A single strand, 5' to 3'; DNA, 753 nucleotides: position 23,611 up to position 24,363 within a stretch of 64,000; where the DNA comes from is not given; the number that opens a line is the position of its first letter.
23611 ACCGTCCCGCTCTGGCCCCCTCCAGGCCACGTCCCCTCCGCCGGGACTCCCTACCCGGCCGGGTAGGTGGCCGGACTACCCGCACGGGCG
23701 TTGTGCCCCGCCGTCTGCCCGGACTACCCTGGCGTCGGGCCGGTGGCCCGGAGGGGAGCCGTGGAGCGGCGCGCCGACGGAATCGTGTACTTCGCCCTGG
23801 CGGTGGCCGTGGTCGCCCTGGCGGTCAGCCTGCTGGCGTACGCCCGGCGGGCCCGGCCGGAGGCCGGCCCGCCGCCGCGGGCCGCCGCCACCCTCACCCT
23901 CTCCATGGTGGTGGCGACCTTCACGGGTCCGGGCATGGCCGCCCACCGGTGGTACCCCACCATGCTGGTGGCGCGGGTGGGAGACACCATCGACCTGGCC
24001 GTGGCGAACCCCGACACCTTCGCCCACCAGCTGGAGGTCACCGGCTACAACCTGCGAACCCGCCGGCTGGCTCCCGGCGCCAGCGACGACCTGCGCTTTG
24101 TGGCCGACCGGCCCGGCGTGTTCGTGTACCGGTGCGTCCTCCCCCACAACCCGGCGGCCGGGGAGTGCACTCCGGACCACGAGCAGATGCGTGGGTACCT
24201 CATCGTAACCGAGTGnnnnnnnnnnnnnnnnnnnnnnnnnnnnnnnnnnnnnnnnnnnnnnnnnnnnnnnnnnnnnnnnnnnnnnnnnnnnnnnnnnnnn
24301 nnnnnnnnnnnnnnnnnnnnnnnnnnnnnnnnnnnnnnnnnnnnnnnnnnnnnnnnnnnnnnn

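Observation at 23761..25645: Three paralogous membrane-anchored cupredoxins with a CuA-like Cys...Cys-x3-His-x2-Met/Gln loop, plus one azurin-type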

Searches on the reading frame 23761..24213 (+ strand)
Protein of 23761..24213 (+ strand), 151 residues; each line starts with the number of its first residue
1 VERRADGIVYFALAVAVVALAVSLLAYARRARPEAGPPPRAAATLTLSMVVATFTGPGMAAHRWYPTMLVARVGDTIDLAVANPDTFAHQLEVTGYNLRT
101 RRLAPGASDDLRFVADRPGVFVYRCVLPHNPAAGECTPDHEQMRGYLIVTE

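Call 3: search_protein_families(library=pfam, max_evalue=1, proteins=[window:23761-24213:+])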
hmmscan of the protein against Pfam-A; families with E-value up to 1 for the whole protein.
seq(151 aa): 5 families
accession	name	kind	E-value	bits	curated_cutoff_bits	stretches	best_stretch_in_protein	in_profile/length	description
PF13473.12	Cupredoxin_1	-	0.0008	19.8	27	1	60-135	28-101/104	Cupredoxin-like domain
PF02322.20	Cyt_bd_oxida_II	-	0.049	13.4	35.6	1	12-88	214-278/302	Cytochrome bd terminal oxidase subunit II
PF07731.20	Cu-oxidase_2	-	0.11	12.8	20.4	1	100-126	92-118/137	Multicopper oxidase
PF06180.16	CbiK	-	0.15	11.8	26.2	1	47-110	185-248/262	Cobalt chelatase (CbiK)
PF08592.16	Anthrone_oxy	-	0.25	12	27.3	1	11-55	12-56/106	Anthrone oxygenase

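Call 4: search_protein_families(library=ncbifam, max_evalue=1, proteins=[window:23761-24213:+])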
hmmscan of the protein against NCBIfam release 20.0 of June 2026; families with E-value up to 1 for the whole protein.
seq(151 aa): 6 families
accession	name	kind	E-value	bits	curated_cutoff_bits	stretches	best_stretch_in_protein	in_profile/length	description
TIGR04246.1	nitrous_NosZ_Gp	equivalog_domain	5.3e-07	28.3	625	1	63-150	495-577/578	Sec-dependent nitrous-oxide reductase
TIGR02376.1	Cu_nitrite_red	equivalog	3.1e-06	26.7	296.3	1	68-128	60-127/326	copper-containing nitrite reductase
TIGR04244.1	nitrous_NosZ_RR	equivalog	0.0014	17.2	625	1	72-126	554-610/627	TAT-dependent nitrous-oxide reductase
NF033207.2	midcut_by_XrtH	subfamily_domain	0.012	15.7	45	1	12-94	44-129/175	midcut-by-XrtH protein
TIGR03096.1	nitroso_cyanin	equivalog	0.033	13.9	142.85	1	66-127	60-120/135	nitrosocyanin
NF052460.1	L-NosZ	equivalog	0.037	12.5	700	1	81-150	416-479/480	clade III lactonase-type nitrous-oxide reductase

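Call 7: search_solved_structures(query=window:23761-24213:+, max_evalue=1, show_alignments=4)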
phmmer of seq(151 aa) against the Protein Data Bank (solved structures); distinct sequences matched with E-value up to 1: 96 (the best 60 are shown).
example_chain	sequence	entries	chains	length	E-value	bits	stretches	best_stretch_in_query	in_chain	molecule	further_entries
6tfd_A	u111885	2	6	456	1.3e-08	38.3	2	54-134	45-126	Copper-containing nitrite reductase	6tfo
6hbe_A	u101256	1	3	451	1.1e-07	35.4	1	67-126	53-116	Copper-containing nitrite reductase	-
2dv6_A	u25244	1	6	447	1.6e-07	34.8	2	54-134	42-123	Nitrite reductase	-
2vmj_A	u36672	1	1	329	2.7e-05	27.6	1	66-130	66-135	DISSIMILATORY COPPER-CONTAINING NITRITE REDUCTASE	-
1wa0_X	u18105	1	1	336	4.1e-05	27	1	66-131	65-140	DISSIMILATORY COPPER-CONTAINING NITRITE REDUCTASE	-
1oe2_A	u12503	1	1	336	4.5e-05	26.9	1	66-126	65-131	DISSIMILATORY COPPER-CONTAINING NITRITE REDUCTASE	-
2bp8_B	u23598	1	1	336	9.5e-05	25.8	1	66-126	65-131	DISSIMILATORY COPPER-CONTAINING NITRITE REDUCTASE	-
2xx0_A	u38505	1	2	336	9.7e-05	25.8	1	66-126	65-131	DISSIMILATORY COPPER-CONTAINING NITRITE REDUCTASE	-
1gs7_A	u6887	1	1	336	9.7e-05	25.8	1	66-126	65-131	DISSIMILATORY COPPER-CONTAINING NITRITE REDUCTASE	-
2xxf_A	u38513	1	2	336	9.7e-05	25.8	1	66-126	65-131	DISSIMILATORY COPPER-CONTAINING NITRITE REDUCTASE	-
2bp8_A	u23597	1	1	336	9.7e-05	25.8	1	66-126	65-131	DISSIMILATORY COPPER-CONTAINING NITRITE REDUCTASE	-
4csp_A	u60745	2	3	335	9.8e-05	25.8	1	66-126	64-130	DISSIMILATORY COPPER-CONTAINING NITRITE REDUCTASE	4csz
5onx_A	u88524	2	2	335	0.0001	25.8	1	66-126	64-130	Copper-containing nitrite reductase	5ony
2xxg_A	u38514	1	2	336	0.0001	25.7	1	66-126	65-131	DISSIMILATORY COPPER-CONTAINING NITRITE REDUCTASE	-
2xx1_A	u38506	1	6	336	0.0001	25.7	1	66-126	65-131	DISSIMILATORY COPPER-CONTAINING NITRITE REDUCTASE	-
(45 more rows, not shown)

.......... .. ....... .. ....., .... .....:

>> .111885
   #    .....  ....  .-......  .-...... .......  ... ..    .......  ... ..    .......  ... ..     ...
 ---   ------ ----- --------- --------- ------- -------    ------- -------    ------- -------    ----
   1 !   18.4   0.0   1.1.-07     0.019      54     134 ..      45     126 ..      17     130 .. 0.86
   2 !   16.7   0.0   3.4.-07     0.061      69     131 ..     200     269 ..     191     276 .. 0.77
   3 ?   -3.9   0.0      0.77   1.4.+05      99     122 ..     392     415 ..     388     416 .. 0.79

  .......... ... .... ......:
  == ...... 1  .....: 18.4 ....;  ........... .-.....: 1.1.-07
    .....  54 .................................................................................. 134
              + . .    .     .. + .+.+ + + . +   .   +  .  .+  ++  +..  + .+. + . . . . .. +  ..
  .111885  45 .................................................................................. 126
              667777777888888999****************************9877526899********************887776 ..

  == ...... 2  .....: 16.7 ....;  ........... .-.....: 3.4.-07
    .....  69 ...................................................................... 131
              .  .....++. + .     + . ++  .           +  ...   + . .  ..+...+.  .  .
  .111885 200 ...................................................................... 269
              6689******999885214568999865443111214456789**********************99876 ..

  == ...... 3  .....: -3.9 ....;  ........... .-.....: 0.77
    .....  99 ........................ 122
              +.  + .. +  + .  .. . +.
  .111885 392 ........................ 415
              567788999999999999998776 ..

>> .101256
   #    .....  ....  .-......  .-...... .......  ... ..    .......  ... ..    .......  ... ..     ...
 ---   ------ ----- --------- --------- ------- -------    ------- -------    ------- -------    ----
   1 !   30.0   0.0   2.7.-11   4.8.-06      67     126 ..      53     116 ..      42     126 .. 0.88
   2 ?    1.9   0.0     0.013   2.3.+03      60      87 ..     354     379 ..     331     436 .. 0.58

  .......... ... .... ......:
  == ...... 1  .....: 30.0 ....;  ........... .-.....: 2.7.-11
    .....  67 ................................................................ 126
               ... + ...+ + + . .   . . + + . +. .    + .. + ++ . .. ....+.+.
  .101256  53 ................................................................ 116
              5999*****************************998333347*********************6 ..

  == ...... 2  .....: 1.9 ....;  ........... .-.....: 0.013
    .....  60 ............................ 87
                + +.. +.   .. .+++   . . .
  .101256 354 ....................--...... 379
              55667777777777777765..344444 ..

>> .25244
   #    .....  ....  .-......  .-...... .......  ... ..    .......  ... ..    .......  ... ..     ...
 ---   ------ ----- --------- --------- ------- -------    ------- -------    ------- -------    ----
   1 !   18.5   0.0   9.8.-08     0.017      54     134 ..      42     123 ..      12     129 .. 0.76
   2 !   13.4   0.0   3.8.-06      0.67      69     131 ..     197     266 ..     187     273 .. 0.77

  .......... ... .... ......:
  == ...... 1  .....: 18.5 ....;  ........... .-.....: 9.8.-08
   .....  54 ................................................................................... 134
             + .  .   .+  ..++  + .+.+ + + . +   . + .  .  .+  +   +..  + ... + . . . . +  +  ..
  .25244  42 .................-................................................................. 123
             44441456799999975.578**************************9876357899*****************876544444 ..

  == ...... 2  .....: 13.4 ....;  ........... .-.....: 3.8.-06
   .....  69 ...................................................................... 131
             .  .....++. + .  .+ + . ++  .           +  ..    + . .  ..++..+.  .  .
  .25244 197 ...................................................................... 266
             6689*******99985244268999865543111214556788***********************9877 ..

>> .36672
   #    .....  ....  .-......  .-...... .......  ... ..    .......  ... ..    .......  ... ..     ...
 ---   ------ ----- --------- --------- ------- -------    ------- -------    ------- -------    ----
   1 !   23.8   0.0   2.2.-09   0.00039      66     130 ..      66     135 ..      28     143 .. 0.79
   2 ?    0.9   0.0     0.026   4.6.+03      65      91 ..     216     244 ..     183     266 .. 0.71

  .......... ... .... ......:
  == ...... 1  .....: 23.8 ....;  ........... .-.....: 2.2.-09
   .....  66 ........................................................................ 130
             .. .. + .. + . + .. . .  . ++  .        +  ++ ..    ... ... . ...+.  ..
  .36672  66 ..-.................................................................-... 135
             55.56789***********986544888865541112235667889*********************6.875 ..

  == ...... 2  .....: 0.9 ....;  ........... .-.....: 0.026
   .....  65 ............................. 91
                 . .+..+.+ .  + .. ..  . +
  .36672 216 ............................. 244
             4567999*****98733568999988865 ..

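Call 62: search_protein_representatives(alignment_id=A2)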
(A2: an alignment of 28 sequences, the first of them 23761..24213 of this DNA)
Query: 28 sequences, 157 profile positions. Proteins with E-value up to 0.001 (for the whole library): 9441; up to 1e-10: 1574; up to 1e-30: 20. The best 150 are listed.
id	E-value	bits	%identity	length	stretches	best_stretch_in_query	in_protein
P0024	5.7e-57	208.3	-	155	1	1-156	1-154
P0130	5.9e-53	195.3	-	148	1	1-154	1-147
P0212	1.5e-45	171.2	-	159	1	9-155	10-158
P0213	4.0e-42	160.1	-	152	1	3-153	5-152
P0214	1.2e-41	158.5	-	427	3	39-153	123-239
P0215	1.4e-37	145.3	-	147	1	6-153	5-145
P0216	2.3e-37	144.6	-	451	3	42-154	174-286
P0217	7.5e-37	143.0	-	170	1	18-155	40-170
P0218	5.5e-36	140.1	-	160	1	3-151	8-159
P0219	9.8e-36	139.3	-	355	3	61-153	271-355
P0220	1.7e-35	138.5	-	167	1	21-155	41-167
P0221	4.3e-35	137.2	-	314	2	63-153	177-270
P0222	4.6e-35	137.1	-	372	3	58-129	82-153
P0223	1.6e-34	135.4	-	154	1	1-153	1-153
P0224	4.5e-34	133.9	-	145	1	2-153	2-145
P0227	7.2e-33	130.0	-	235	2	62-151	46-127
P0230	1.1e-30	122.9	-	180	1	19-152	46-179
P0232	6.9e-30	120.3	-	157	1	10-153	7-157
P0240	5.6e-29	117.4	-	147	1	4-152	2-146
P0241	5.7e-29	117.3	-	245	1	52-153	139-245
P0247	2.1e-27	112.3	-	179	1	61-153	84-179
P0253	1.2e-26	109.8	-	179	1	7-153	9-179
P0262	8.4e-26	107.0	-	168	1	9-153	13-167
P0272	3.9e-24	101.6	-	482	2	16-151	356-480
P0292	4.4e-22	95.0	-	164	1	22-153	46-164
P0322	2.3e-18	82.9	-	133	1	6-151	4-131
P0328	4.2e-18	82.0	-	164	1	4-152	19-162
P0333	5.9e-18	81.6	-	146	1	7-151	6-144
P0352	6.7e-17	78.1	-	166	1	31-151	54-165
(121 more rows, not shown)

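Call 69: find_encoding_contigs(protein=P0247, flank=8000, max_places=3)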
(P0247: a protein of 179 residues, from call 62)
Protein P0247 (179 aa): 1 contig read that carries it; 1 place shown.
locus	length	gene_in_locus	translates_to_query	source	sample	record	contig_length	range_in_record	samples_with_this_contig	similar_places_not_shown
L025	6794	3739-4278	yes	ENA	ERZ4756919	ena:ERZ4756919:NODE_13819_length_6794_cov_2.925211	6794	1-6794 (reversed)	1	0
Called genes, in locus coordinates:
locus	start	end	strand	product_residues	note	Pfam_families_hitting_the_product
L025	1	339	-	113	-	?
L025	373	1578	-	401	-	PF00266:Aminotran_5, PF01212:Beta_elim_lyase, PF01041:DegT_DnrJ_EryC1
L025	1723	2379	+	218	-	-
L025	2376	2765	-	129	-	-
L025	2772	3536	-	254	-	PF24038:DUF7347 (weak), PF06271:RDD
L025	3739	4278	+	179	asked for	PF13473:Cupredoxin_1 (weak)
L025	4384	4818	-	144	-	PF05168:HEPN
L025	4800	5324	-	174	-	PF01909:NTP_transf_2, PF18765:Polbeta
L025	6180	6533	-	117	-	PF00034:Cytochrom_C, PF13442:Cytochrome_CBB3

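Call 70: find_encoding_contigs(protein=P0218, flank=8000, max_places=2)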
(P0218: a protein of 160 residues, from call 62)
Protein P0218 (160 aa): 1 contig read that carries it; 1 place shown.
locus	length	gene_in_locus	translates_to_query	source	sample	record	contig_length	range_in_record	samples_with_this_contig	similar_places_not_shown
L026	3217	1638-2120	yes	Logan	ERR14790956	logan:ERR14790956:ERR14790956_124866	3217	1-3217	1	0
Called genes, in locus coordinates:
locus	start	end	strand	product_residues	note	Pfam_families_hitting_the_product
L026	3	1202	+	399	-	?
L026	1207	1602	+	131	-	PF13473:Cupredoxin_1, PF00116:COX2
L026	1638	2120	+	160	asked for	PF13473:Cupredoxin_1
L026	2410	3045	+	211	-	-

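Call 71: find_encoding_contigs(protein=P0230, flank=8000, max_places=2)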
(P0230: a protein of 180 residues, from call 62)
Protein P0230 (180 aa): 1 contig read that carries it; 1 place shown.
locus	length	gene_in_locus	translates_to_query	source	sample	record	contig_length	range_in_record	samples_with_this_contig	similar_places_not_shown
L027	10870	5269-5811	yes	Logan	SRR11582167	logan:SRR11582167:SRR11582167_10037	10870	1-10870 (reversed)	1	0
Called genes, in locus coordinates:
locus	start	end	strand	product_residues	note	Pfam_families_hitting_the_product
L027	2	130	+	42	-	?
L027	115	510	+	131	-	PF01934:HepT-like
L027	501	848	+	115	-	PF18765:Polbeta (weak)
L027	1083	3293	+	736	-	PF00009:GTP_EFTU, PF22042:EF-G_D2, PF03144:GTP_EFTU_D2, PF14492:EFG_III, PF03764:EFG_IV, PF00679:EFG_C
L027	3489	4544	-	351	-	PF13412:HTH_24 (faint), PF24038:DUF7347, PF06271:RDD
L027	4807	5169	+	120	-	-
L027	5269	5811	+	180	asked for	PF13473:Cupredoxin_1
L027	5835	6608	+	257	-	PF13247:Fer4_11, PF12838:Fer4_7 (weak), PF13187:Fer4_9 (weak), PF00037:Fer4 (weak), PF12797:Fer4_2, PF12837:Fer4_6 (weak), PF13237:Fer4_10, PF13247:Fer4_11 (weak), +1 more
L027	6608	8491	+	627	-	PF03916:NrfD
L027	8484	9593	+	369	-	PF02369:Big_1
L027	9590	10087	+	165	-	-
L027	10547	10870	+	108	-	?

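Call 72: find_encoding_contigs(protein=P0253, flank=8000, max_places=2)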
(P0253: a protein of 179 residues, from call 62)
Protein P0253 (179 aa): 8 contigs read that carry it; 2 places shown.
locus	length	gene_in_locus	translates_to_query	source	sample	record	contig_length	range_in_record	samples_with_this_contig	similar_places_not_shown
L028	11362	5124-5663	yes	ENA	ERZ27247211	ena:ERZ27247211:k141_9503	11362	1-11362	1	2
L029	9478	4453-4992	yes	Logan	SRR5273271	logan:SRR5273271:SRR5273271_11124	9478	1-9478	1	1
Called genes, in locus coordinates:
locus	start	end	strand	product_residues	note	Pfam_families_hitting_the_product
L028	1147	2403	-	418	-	PF00155:Aminotran_1_2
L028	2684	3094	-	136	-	PF01909:NTP_transf_2, PF18765:Polbeta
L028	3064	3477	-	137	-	PF05168:HEPN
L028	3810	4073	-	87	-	-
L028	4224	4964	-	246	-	PF24038:DUF7347 (weak), PF06271:RDD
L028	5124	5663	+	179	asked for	-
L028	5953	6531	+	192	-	PF13237:Fer4_10 (weak), PF13247:Fer4_11, PF12838:Fer4_7 (weak), PF13187:Fer4_9 (weak), PF00037:Fer4 (weak), PF12797:Fer4_2 (weak), PF12837:Fer4_6 (weak), PF13237:Fer4_10, +1 more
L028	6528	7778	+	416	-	PF03916:NrfD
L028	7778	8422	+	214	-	-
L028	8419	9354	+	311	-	-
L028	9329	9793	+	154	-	-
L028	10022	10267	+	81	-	-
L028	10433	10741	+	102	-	PF01609:DDE_Tnp_1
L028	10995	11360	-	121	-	?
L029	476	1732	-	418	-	PF00155:Aminotran_1_2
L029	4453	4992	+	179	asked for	-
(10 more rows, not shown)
